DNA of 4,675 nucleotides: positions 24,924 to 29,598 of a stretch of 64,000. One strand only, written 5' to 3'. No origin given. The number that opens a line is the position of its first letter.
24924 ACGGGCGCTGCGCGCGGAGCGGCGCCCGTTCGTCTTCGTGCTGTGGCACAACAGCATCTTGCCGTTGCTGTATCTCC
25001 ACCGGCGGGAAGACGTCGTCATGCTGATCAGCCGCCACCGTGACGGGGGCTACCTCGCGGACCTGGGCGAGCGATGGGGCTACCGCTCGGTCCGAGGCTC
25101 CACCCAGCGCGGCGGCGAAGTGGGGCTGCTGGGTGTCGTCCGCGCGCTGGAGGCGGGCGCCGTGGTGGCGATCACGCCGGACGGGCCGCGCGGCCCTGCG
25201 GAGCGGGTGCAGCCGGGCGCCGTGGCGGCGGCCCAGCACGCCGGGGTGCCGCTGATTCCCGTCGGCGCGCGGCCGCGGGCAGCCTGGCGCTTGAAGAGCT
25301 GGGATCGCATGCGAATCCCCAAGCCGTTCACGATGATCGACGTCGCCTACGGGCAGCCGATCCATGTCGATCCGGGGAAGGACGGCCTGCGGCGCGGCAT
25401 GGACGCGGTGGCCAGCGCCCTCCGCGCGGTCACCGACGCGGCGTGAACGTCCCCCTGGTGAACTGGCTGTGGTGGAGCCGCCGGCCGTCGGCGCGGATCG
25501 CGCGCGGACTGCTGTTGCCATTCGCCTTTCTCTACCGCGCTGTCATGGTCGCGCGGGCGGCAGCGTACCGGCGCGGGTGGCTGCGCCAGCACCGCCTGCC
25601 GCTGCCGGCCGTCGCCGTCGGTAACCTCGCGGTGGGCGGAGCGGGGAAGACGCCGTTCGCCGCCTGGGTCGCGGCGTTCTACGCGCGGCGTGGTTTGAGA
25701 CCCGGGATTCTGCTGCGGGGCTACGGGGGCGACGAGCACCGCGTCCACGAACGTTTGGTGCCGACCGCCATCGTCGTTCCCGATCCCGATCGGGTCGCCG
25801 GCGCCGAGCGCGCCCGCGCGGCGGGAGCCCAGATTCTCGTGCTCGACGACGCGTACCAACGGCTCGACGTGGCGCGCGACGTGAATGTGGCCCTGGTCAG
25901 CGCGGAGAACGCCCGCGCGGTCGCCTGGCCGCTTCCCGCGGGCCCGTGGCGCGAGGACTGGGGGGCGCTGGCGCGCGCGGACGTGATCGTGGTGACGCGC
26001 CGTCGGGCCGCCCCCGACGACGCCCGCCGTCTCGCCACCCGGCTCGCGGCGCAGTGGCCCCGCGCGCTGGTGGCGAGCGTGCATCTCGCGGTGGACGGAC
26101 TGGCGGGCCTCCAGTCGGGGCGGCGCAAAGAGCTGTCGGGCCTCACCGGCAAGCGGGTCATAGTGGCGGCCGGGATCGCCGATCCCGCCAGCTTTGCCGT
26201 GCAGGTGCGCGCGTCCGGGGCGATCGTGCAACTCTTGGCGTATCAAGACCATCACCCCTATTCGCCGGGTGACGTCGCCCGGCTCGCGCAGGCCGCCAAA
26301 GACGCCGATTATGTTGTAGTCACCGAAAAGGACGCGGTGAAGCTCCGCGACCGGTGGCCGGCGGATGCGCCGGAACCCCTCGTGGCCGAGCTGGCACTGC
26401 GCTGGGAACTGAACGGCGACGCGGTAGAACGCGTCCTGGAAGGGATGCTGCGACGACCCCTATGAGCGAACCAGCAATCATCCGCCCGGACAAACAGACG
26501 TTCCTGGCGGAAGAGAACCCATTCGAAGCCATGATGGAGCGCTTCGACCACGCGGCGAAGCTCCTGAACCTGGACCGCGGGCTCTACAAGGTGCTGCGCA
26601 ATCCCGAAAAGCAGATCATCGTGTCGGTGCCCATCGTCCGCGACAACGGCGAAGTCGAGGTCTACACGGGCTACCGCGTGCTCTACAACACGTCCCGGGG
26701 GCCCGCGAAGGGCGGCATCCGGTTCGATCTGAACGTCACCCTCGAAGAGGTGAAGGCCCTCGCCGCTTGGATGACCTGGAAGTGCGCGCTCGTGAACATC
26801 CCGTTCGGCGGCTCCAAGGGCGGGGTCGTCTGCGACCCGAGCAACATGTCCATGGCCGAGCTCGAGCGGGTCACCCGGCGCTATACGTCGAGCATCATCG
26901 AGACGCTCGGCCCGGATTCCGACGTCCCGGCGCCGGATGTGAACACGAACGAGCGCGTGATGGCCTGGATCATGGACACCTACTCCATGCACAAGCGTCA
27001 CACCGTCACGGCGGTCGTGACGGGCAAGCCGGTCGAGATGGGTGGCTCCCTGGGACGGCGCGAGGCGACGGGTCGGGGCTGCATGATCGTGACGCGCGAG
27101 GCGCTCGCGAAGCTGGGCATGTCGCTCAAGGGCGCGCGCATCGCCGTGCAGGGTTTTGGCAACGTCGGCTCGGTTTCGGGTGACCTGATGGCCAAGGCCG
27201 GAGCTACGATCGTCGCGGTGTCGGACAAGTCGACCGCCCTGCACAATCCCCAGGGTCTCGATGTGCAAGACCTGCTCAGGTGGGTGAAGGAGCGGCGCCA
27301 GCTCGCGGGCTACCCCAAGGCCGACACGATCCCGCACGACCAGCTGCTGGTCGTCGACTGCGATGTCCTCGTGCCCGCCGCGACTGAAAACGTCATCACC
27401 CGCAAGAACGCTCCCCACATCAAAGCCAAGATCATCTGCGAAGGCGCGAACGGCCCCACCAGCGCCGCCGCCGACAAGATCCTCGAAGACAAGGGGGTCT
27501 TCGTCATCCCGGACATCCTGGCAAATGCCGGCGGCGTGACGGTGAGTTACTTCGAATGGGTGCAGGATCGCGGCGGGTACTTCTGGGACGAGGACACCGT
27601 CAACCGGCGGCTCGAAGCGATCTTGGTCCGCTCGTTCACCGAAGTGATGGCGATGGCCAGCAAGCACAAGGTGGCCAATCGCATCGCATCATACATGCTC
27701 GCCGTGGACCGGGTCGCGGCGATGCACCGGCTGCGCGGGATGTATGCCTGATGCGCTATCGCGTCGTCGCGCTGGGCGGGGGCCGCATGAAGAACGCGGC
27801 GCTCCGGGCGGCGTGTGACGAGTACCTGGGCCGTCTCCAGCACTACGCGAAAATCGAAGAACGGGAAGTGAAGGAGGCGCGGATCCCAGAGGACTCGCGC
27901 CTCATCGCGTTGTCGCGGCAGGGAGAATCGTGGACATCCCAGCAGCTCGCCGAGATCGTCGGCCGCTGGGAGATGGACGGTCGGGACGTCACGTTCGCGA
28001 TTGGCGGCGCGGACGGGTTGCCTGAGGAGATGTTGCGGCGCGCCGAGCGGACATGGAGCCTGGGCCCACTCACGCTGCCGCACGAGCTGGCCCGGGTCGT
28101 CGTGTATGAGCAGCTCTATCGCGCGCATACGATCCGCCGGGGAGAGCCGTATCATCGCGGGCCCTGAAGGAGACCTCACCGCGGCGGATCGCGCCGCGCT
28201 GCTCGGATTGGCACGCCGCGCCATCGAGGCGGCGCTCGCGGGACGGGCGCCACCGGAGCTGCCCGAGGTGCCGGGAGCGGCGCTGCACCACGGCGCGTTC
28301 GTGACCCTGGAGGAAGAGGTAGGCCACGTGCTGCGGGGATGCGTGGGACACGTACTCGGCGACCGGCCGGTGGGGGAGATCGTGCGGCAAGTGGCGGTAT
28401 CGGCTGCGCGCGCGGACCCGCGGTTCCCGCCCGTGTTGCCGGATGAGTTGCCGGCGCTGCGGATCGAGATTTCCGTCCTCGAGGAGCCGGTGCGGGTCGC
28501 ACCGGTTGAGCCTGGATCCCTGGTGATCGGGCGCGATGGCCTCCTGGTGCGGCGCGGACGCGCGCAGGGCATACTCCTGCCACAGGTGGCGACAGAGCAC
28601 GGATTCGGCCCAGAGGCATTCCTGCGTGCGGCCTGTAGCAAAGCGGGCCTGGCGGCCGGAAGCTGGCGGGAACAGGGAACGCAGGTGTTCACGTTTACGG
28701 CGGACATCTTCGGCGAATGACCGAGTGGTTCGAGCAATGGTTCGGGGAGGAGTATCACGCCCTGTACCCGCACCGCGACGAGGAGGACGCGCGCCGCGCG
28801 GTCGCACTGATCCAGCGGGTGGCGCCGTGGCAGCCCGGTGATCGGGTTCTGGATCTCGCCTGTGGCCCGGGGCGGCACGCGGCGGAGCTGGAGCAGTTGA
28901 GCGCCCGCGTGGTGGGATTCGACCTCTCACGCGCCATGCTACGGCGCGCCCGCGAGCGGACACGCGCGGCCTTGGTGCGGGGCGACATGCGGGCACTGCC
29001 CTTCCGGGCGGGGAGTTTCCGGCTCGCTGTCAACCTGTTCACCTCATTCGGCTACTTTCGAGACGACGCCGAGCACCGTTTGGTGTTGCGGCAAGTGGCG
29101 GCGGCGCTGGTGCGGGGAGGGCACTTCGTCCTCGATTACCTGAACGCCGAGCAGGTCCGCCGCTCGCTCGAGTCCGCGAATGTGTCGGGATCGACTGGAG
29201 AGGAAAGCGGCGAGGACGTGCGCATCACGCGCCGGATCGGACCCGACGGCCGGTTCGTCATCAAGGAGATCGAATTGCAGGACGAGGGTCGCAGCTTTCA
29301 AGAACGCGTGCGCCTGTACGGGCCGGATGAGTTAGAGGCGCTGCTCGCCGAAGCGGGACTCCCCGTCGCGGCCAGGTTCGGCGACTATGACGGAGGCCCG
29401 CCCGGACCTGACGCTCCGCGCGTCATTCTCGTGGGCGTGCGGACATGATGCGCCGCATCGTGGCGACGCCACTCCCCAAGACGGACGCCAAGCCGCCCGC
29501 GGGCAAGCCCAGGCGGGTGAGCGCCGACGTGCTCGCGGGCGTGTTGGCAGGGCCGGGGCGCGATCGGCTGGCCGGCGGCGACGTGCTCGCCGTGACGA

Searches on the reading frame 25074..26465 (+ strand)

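Call 26: search_protein_families(library=pfam, proteins=[window:25074-26465:+], max_evalue=0.00001)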
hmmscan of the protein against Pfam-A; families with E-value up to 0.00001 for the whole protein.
window:25074-26465:+ (463 aa): 1 family
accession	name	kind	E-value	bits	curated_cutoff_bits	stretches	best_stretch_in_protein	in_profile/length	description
PF02606.20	LpxK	-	1e-66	225.8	27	1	146-456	4-324/328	Tetraacyldisaccharide-1-P 4'-kinase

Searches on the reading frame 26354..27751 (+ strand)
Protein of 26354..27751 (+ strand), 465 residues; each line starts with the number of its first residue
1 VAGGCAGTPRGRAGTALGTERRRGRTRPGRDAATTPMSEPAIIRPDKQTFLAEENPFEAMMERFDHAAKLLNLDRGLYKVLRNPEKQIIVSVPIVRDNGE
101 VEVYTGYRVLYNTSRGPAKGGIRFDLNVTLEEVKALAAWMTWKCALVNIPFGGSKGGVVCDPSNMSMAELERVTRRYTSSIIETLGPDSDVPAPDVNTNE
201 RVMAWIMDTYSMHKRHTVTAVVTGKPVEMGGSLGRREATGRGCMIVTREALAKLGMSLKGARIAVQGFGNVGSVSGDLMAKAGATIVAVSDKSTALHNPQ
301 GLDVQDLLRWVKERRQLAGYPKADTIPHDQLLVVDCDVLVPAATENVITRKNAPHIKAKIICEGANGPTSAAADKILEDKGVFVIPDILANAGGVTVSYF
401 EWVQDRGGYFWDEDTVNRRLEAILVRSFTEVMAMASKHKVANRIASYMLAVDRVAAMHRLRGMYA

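Call 26: search_protein_families(library=pfam, proteins=[window:26354-27751:+], max_evalue=0.00001)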
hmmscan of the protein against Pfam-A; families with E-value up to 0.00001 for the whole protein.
window:26354-27751:+ (465 aa): 2 families
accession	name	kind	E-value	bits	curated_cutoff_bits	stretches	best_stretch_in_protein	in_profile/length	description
PF00208.27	ELFV_dehydrog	-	1.2e-80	271.2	23.4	1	230-462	1-241/241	Glutamate/Leucine/Phenylalanine/Valine dehydrogenase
PF02812.23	ELFV_dehydrog_N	-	1.8e-55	186.6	25.3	1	84-211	1-128/129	Glu/Leu/Phe/Val dehydrogenase, dimerisation domain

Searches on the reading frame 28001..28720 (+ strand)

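Call 26: search_protein_families(library=pfam, proteins=[window:28001-28720:+], max_evalue=0.00001)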
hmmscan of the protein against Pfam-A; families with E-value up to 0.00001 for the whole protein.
window:28001-28720:+ (239 aa): 1 family
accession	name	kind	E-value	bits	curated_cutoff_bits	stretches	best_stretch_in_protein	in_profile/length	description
PF01871.22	AMMECR1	-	7.1e-44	149.7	25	1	69-237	2-168/168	AMMECR1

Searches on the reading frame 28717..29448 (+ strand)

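Call 26: search_protein_families(library=pfam, proteins=[window:28717-29448:+], max_evalue=0.00001)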
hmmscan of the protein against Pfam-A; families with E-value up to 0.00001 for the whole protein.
window:28717-29448:+ (243 aa): 6 families
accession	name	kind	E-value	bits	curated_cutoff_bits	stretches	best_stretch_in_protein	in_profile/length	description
PF13649.12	Methyltransf_25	-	1.9e-18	67.3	27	1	44-135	1-97/97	Methyltransferase domain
PF08241.18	Methyltransf_11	-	1.7e-14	54.7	21.2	1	45-139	1-95/95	Methyltransferase domain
PF13847.12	Methyltransf_31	-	1.9e-12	47.5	27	1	40-152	3-123/145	Methyltransferase domain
PF13489.12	Methyltransf_23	-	1.1e-11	45.2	27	1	23-217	4-161/164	Methyltransferase domain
PF08242.18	Methyltransf_12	-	1e-06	29.8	30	1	45-137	1-98/98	Methyltransferase domain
PF01209.24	Ubie_methyltran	-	1.6e-06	28.1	20.1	1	32-138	39-150/233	ubiE/COQ5 methyltransferase family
